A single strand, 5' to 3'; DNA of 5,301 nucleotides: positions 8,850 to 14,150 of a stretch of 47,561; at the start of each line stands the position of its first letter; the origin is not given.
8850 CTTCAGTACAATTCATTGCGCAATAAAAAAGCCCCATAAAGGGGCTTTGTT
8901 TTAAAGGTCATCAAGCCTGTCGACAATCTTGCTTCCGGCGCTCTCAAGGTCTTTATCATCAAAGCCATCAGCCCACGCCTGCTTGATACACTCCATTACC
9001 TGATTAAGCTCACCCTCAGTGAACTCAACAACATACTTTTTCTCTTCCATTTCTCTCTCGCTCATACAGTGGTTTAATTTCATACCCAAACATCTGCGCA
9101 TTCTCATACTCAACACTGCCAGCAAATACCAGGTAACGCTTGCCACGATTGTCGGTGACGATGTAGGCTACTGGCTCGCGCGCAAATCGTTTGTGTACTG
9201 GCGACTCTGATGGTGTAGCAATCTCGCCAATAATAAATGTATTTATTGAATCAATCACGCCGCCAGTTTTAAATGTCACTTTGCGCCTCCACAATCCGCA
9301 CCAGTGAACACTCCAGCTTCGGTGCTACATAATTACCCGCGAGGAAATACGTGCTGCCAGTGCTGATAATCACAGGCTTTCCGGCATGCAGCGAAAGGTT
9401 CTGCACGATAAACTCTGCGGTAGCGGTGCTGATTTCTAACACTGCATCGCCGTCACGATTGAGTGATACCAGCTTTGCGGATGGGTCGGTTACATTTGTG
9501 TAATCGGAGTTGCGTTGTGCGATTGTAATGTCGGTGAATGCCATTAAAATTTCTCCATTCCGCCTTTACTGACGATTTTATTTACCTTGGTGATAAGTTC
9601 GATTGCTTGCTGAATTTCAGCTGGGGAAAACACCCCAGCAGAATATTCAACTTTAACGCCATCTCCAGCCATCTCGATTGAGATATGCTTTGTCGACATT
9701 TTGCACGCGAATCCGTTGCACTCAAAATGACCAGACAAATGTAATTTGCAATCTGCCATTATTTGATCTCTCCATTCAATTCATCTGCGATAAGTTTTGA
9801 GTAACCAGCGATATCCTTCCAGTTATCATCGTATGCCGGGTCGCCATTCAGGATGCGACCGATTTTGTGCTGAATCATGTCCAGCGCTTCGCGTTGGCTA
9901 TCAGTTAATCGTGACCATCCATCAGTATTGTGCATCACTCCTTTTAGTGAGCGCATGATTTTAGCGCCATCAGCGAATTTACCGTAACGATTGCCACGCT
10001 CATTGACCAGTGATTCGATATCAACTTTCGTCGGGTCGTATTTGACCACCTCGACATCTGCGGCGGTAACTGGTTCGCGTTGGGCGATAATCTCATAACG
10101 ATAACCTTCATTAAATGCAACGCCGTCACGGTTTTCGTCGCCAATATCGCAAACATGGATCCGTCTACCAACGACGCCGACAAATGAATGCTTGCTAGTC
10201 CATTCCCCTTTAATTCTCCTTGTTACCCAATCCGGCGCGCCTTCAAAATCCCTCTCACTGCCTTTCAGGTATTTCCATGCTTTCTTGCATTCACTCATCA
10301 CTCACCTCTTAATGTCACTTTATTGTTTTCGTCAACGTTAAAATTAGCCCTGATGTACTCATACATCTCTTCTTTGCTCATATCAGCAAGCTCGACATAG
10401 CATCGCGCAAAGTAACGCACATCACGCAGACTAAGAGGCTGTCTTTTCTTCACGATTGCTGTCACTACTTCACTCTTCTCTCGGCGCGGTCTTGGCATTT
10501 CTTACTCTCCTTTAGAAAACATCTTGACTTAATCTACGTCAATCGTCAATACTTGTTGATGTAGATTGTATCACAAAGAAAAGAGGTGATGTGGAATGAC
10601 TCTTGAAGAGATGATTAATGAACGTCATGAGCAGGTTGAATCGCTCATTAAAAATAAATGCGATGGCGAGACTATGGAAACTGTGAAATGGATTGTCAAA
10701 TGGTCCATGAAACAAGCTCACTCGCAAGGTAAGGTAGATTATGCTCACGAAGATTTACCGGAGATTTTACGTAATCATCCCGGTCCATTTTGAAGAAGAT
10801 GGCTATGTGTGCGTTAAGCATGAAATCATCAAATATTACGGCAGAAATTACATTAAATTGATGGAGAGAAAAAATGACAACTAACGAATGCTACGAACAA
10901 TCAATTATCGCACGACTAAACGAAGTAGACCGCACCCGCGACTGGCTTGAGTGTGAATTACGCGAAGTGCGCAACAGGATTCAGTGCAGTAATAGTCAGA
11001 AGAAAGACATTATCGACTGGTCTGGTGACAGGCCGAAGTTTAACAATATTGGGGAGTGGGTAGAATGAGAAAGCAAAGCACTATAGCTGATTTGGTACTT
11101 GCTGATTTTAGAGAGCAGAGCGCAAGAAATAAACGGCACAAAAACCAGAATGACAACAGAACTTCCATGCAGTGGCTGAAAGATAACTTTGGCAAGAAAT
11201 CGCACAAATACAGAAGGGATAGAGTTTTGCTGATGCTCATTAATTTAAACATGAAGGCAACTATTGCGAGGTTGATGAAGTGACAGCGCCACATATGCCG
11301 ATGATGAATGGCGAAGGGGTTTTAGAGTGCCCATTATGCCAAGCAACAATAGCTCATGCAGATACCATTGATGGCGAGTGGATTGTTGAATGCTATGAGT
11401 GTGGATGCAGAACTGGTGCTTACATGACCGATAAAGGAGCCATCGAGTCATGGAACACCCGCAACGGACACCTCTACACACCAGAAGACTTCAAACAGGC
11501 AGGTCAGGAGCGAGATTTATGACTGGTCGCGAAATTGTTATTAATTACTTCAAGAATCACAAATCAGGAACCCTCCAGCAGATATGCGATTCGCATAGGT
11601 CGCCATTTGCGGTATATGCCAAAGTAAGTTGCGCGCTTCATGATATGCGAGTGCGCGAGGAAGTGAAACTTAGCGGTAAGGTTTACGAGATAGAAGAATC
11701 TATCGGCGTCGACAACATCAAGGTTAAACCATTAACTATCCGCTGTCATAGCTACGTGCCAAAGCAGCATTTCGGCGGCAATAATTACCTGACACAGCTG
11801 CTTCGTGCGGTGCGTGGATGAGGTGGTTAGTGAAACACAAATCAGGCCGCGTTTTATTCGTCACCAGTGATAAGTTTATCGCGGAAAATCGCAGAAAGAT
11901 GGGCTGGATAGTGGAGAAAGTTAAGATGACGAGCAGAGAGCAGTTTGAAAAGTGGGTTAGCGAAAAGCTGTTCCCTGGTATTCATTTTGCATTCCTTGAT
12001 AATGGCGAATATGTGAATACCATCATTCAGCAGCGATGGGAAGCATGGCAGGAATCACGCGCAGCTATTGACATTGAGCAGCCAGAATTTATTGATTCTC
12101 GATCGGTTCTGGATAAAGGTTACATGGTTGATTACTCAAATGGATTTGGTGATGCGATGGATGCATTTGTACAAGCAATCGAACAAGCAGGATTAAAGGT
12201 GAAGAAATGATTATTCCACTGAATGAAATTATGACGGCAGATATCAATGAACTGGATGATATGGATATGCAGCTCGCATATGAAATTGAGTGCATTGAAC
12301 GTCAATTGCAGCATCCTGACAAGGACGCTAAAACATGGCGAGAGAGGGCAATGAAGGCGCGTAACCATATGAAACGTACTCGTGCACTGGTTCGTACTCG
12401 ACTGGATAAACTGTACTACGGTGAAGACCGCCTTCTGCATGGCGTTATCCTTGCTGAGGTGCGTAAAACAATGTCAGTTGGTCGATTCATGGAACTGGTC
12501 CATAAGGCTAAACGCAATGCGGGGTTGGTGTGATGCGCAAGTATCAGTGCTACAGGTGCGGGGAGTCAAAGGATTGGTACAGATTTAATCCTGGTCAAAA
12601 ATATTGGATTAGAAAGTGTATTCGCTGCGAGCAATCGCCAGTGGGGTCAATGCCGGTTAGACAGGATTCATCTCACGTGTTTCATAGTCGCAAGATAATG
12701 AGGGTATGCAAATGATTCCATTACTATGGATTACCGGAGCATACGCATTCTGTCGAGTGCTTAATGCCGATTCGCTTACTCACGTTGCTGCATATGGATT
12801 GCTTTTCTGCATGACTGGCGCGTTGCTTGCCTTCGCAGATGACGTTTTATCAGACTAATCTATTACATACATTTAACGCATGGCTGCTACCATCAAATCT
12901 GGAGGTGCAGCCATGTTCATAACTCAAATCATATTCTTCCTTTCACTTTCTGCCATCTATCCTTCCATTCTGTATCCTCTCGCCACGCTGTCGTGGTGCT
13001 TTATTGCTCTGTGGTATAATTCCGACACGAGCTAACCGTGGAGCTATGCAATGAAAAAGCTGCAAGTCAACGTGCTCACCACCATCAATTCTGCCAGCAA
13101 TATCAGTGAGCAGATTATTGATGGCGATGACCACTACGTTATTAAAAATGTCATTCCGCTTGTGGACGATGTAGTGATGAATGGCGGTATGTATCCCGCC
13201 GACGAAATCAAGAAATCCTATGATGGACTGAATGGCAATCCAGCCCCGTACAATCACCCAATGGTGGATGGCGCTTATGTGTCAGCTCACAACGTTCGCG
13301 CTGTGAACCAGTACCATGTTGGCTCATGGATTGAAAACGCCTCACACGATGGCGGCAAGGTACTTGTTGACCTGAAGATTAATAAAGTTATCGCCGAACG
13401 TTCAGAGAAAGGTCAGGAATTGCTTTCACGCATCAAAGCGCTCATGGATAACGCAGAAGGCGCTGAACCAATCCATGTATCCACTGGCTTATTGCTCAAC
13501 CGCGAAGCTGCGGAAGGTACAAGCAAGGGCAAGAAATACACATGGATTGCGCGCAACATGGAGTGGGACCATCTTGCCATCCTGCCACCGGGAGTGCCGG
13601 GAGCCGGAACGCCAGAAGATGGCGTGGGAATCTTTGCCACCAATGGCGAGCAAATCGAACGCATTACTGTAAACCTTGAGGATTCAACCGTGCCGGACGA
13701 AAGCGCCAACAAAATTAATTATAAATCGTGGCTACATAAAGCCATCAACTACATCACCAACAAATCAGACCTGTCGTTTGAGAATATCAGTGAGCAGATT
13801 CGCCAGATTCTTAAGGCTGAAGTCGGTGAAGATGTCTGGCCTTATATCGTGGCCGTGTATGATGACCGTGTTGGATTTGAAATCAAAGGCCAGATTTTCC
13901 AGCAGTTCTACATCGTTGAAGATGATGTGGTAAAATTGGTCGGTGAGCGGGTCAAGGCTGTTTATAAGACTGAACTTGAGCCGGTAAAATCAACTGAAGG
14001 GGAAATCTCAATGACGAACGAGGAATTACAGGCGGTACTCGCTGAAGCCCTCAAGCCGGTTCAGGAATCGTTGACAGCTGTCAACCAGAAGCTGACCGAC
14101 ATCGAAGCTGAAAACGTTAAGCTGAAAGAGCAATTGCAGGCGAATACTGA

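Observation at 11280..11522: Two divergent Lar-family restriction-alleviation genes in separate early clusters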

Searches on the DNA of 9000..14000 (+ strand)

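Call 7: search_dna_similar(query=window:9000-14000:+, collection=phages, mode=near, max_rows=20)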
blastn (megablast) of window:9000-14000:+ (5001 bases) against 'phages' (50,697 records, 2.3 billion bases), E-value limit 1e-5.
Records with a match: 170; places in all: 174; records where one place covers at least 80% of the query: 1.
Best place of each record, by identity: >=99% 2; 95-99% 1; 80-90% 163; 60-80% 4.
By first word of the organism name: Salmonella 128; Escherichia 21; Klebsiella 13; Shigella 4; Flyfo 2; Citrobacter 1; Acinetobacter 1.
By host as written in the record: - 70; Escherichia coli 10; Klebsiella pneumoniae 10; Salmonella enterica subsp. enterica serovar Typhimurium 9; Salmonella enterica 9; Salmonella sp. 8; Salmonella enterica subsp. enterica serovar Enteritidis 4; Salmonella enterica subsp. enterica serovar Typhi 3; and 32 more.
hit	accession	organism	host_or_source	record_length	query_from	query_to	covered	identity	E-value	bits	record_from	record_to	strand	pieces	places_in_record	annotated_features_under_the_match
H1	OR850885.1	Salmonella phage S.Kent 1-2-1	Salmonella enterica subsp. enterica ...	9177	1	5001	100%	100.0%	0e+0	9236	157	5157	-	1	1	record has no annotation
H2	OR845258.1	Escherichia phage ECO95 1-6-1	Escherichia coli O157:H7 ATCC 43895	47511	2143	5001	57%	100.0%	0e+0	5280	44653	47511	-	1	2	record has no annotation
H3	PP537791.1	Citrobacter phage vB_CfrS_K1M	Citrobacter freundii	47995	286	5001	46%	86.4%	0e+0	2539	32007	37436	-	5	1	prohead core protein protease | hypothetical protein (x16) | transcriptional regulatory protein | Lar family restriction alleviation protein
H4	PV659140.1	Salmonella phage vB_StyS_KFSST1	Salmonella enterica subsp. enterica ...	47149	3174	5001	37%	80.3%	0e+0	1352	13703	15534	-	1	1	hypothetical protein (x6)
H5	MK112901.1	Salmonella virus KFS-SE2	Salmonella enterica subsp. enterica ...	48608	3174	5001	37%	80.3%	0e+0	1352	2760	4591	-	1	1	hypothetical protein (x5)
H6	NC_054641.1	Salmonella virus KFS-SE2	Salmonella enterica subsp. enterica ...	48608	3174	5001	37%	80.3%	0e+0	1352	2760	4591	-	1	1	hypothetical protein (x5)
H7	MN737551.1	Salmonella phage LPSTLL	Salmonella enterica subsp. enterica ...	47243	2451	5001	32%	84.0%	0e+0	1542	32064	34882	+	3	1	coat protein | hypothetical protein (x4) | winged helix-turn-helix domain-containing protein | zinc-binding domain of primase-helicase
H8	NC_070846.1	Salmonella phage LPSTLL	Salmonella enterica subsp. enterica ...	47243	2451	5001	32%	84.0%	0e+0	1542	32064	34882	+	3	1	coat protein | hypothetical protein (x4) | winged helix-turn-helix domain-containing protein | Lar-like restriction alleviation protein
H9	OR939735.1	Salmonella phage ZBSTP8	Salmonella enterica subsp. enterica ...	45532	3178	5001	30%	82.6%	0e+0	1331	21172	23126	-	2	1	coat protein | hypothetical protein (x3)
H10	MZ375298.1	Salmonella phage seszw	-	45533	3520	5001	30%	83.4%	0e+0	1392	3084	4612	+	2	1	hypothetical protein (x3)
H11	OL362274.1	Escherichia phage HC6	Escherichia coli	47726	3188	5001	30%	82.1%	0e+0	1280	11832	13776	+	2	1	coat protein | hypothetical protein (x3)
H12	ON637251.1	Escherichia phage 6947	Escherichia coli UCS2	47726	3188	5001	30%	82.1%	0e+0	1280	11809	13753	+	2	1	coat protein | hypothetical protein (x3)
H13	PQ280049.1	Escherichia phage HC8A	Escherichia coli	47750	3188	5001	30%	82.1%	0e+0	1280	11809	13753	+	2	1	coat protein | hypothetical protein (x3)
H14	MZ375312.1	Salmonella phage seszw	-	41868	3520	5001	30%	83.1%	0e+0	1325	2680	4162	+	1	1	hypothetical protein (x3)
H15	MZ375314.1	Salmonella phage seszw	-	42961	3520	5001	30%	83.1%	0e+0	1325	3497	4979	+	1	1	hypothetical protein (x3)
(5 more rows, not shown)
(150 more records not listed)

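Call 10: get_annotated_region(hit=H3, flank=3000)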
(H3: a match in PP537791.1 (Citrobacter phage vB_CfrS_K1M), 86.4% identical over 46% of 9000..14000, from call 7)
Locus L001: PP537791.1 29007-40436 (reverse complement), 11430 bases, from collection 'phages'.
description: Citrobacter freundii phage vB_CfrS_K1M, complete genome.
organism: Citrobacter phage vB_CfrS_K1M (NCBI taxid 3135597)
taxonomy: Viruses; Duplodnaviria; Heunggongvirae; Uroviricota; Caudoviricetes
host: Citrobacter freundii; source: -; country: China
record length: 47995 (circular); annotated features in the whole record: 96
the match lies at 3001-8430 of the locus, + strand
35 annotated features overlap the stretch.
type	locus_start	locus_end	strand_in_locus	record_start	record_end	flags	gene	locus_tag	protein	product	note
CDS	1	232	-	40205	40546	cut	-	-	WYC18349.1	hypothetical protein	-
CDS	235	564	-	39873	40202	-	-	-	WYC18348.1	hypothetical protein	-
CDS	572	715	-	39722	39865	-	-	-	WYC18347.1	hypothetical protein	-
CDS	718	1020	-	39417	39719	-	-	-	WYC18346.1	hypothetical protein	-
CDS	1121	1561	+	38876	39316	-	-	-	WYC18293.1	lysozyme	-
CDS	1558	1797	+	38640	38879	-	-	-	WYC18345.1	hypothetical protein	-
CDS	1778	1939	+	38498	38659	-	-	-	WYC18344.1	hypothetical protein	-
CDS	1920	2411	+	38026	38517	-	-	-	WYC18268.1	DUF2514 protein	domain of unknown function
CDS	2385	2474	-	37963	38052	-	-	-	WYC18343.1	hypothetical protein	-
CDS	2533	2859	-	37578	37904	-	-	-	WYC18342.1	hypothetical protein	-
CDS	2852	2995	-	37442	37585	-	-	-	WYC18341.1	hypothetical protein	-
CDS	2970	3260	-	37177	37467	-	-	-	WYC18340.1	hypothetical protein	-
CDS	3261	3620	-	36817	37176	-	-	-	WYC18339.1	hypothetical protein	-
CDS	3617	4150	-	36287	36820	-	-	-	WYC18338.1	hypothetical protein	-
CDS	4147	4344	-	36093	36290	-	-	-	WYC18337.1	hypothetical protein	-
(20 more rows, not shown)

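Call 57: search_dna_similar(query=L007:1427-1672:+, collection=phages, mode=near, max_rows=5)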
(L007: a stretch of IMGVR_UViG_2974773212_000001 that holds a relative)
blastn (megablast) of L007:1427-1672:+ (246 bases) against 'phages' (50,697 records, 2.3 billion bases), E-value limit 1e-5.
Records with a match: 95; places in all: 95; records where one place covers at least 80% of the query: 87.
Best place of each record, by identity: >=99% 76; 95-99% 2; 90-95% 5; 80-90% 12.
By first word of the organism name: Salmonella 90; Escherichia 4; Citrobacter 1.
By host as written in the record: - 63; Salmonella enterica subsp. enterica serovar Typhimurium 7; Salmonella enterica 5; Salmonella sp. 2; Salmonella enterica subsp. enterica serovar Enteritidis 2; Salmonella enterica serovar Typhimurium ATCC 14028 2; Salmonella enterica subsp. Typhimurium 2; Escherichia coli STEC O179 2; and 9 more.
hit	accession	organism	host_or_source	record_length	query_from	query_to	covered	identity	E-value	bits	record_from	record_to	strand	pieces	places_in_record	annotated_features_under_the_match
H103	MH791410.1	Salmonella phage Seszw_1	Salmonella enterica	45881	1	246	100%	100.0%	4e-126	455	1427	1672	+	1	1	hypothetical protein (x3)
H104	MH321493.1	Salmonella phage Skate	Salmonella enterica subsp. enterica ...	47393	1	246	100%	100.0%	4e-126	455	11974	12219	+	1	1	hypothetical protein (x3) | ribosome_binding_site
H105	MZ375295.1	Salmonella phage seszw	-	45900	1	246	100%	100.0%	4e-126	455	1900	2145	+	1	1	hypothetical protein (x3)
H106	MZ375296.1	Salmonella phage seszw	-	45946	1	246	100%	100.0%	4e-126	455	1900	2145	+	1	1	hypothetical protein (x3)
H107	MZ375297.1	Salmonella phage seszw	-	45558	1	246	100%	100.0%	4e-126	455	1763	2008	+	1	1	hypothetical protein (x3)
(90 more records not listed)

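Call 59: search_dna_similar(query=L007:3500-4163:+, collection=phages, mode=near, max_rows=3)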
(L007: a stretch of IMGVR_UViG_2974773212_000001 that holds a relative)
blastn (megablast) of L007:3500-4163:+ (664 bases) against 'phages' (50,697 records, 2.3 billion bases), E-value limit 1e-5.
Records with a match: 152; places in all: 155; records where one place covers at least 80% of the query: 151.
Best place of each record, by identity: >=99% 73; 95-99% 15; 90-95% 14; 80-90% 48; 60-80% 2.
By first word of the organism name: Salmonella 127; Escherichia 20; Shigella 4; Acinetobacter 1.
By host as written in the record: - 70; Escherichia coli 10; Salmonella enterica 9; Salmonella enterica subsp. enterica serovar Typhimurium 9; Salmonella sp. 8; Salmonella enterica subsp. enterica serovar Enteritidis 4; Salmonella enterica subsp. enterica serovar Typhi 3; Salmonella enterica subsp. enterica serovar Typhimurium ST19 3; and 26 more.
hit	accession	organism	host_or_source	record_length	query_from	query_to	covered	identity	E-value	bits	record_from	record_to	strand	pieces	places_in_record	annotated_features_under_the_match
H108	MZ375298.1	Salmonella phage seszw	-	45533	1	664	100%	100.0%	0e+0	1310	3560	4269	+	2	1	hypothetical protein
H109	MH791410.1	Salmonella phage Seszw_1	Salmonella enterica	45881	1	664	100%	100.0%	0e+0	1227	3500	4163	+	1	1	hypothetical protein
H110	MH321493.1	Salmonella phage Skate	Salmonella enterica subsp. enterica ...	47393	1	664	100%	100.0%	0e+0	1227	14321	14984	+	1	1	hypothetical protein (x2) | ribosome_binding_site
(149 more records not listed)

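Call 60: search_dna_similar(query=L007:1021-2700:+, collection=phages, mode=near, max_rows=60, rows=spread)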
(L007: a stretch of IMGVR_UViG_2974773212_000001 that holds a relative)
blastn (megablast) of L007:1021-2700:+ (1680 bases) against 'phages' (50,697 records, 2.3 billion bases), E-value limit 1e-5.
Records with a match: 151; places in all: 152; records where one place covers at least 80% of the query: 52.
Best place of each record, by identity: >=99% 70; 95-99% 10; 90-95% 2; 80-90% 64; 60-80% 5.
By first word of the organism name: Salmonella 126; Escherichia 19; Shigella 4; Acinetobacter 1; Citrobacter 1.
By host as written in the record: - 70; Escherichia coli 10; Salmonella enterica 9; Salmonella enterica subsp. enterica serovar Typhimurium 9; Salmonella sp. 8; Salmonella enterica subsp. enterica serovar Enteritidis 4; Salmonella enterica subsp. enterica serovar Typhimurium ST19 3; Salmonella enterica subsp. enterica serovar Typhi 3; and 25 more.
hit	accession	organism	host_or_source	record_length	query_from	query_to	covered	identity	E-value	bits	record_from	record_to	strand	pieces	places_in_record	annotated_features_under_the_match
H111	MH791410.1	Salmonella phage Seszw_1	Salmonella enterica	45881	1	1680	100%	100.0%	0e+0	3103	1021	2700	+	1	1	hypothetical protein (x6)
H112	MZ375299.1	Salmonella phage seszw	-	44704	1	1680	100%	100.0%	0e+0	3103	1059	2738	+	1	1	hypothetical protein (x6)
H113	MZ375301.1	Salmonella phage seszw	-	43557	1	1680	100%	100.0%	0e+0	3103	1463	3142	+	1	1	hypothetical protein (x6)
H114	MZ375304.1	Salmonella phage seszw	-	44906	1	1680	100%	100.0%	0e+0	3103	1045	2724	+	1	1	hypothetical protein (x6)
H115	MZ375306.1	Salmonella phage seszw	-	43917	1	1680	100%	100.0%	0e+0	3103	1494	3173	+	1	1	hypothetical protein (x6)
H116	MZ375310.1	Salmonella phage seszw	-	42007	1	1680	100%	100.0%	0e+0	3103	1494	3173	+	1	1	hypothetical protein (x6)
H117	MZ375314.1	Salmonella phage seszw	-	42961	1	1680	100%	100.0%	0e+0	3103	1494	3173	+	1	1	hypothetical protein (x6)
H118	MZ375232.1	Salmonella phage seszw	Salmonella enterica subsp. enterica ...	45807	1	1680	100%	100.0%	0e+0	3103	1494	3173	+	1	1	hypothetical protein (x6)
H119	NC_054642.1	Salmonella phage Seszw_1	Salmonella enterica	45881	1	1680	100%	100.0%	0e+0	3103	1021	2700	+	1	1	hypothetical protein (x5) | Lar-like restriction alleviation protein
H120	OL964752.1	Salmonella phage seszw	-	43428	1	1680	94%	100.0%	0e+0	2919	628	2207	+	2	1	hypothetical protein (x5)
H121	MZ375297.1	Salmonella phage seszw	-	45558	156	1680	91%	99.9%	0e+0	2806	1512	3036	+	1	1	hypothetical protein (x5)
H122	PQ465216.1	Salmonella phage BUCT_XGG_PSM_3377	Salmonella enterica subsp. enterica ...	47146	1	1552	92%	98.1%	0e+0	2686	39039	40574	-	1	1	hypothetical protein (x4) | Lar-like restriction alleviation protein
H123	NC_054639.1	Salmonella phage Skate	Salmonella enterica subsp. enterica ...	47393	1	1387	83%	98.2%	0e+0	2423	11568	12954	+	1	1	hypothetical protein (x5) | Lar-like restriction alleviation protein | ribosome_binding_site (x5)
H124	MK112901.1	Salmonella virus KFS-SE2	Salmonella enterica subsp. enterica ...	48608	1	1387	83%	97.0%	0e+0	2335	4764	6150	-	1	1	hypothetical protein (x6)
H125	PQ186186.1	Salmonella phage vB_CECAV_048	Salmonella enterica subsp. enterica ...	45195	1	1680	92%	82.6%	0e+0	1364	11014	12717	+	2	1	hypothetical protein (x6) | Lar-like restriction alleviation protein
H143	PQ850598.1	Escherichia phage ClaudiaMuster_Bas77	Escherichia coli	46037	10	1387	82%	83.3%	0e+0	1256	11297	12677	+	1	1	hypothetical protein (x5) | Lar-like restriction alleviation protein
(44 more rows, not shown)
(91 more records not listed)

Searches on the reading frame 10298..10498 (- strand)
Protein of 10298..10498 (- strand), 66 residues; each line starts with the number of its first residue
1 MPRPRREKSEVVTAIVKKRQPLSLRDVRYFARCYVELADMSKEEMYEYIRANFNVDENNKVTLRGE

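Call 43: search_protein_families(library=phrogs, proteins=[window:10298-10498:-], max_evalue=0.001)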
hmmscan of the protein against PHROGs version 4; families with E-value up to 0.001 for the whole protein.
window:10298-10498:- (66 aa): 1 family
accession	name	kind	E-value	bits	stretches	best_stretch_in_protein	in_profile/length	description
phrog_14963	-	unknown function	3.7e-36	124.8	1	1-64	1-64/66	-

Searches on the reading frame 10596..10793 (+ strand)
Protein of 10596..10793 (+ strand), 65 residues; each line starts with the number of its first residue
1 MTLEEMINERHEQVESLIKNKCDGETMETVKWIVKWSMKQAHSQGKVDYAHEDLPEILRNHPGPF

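Call 43: search_protein_families(library=phrogs, proteins=[window:10596-10793:+], max_evalue=0.001)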
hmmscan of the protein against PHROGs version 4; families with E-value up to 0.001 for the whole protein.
window:10596-10793:+ (65 aa): 1 family
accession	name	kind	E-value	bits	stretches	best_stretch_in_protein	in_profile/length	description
phrog_27614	-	unknown function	2e-05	25.5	1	1-59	1-60/67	-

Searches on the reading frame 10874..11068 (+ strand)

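Call 43: search_protein_families(library=phrogs, proteins=[window:10874-11068:+], max_evalue=0.001)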
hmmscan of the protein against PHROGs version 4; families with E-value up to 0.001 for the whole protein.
window:10874-11068:+ (64 aa): 1 family
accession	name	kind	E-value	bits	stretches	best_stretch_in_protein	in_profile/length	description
phrog_15697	-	unknown function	3.8e-36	123.9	1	1-63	1-63/64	-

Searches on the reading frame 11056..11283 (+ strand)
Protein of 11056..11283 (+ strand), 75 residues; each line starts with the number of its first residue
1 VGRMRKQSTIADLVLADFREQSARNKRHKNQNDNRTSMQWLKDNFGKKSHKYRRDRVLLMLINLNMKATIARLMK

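Call 43: search_protein_families(library=phrogs, proteins=[window:11056-11283:+], max_evalue=0.001)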
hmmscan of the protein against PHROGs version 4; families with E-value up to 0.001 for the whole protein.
window:11056-11283:+ (75 aa): 1 family
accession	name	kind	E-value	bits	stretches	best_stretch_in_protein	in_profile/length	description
phrog_1785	-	unknown function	9.8e-17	61.8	1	8-75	2-66/71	-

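Call 66: search_protein_families(library=pfam, proteins=[window:11056-11283:+], max_evalue=0.01)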
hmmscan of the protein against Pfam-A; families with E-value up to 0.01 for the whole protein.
window:11056-11283:+ (75 aa): 1 family
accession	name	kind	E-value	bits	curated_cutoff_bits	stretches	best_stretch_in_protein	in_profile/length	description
PF23975.1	DUF7301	-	7.8e-16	58.4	27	1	8-73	2-64/65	Family of unknown function (DUF7301)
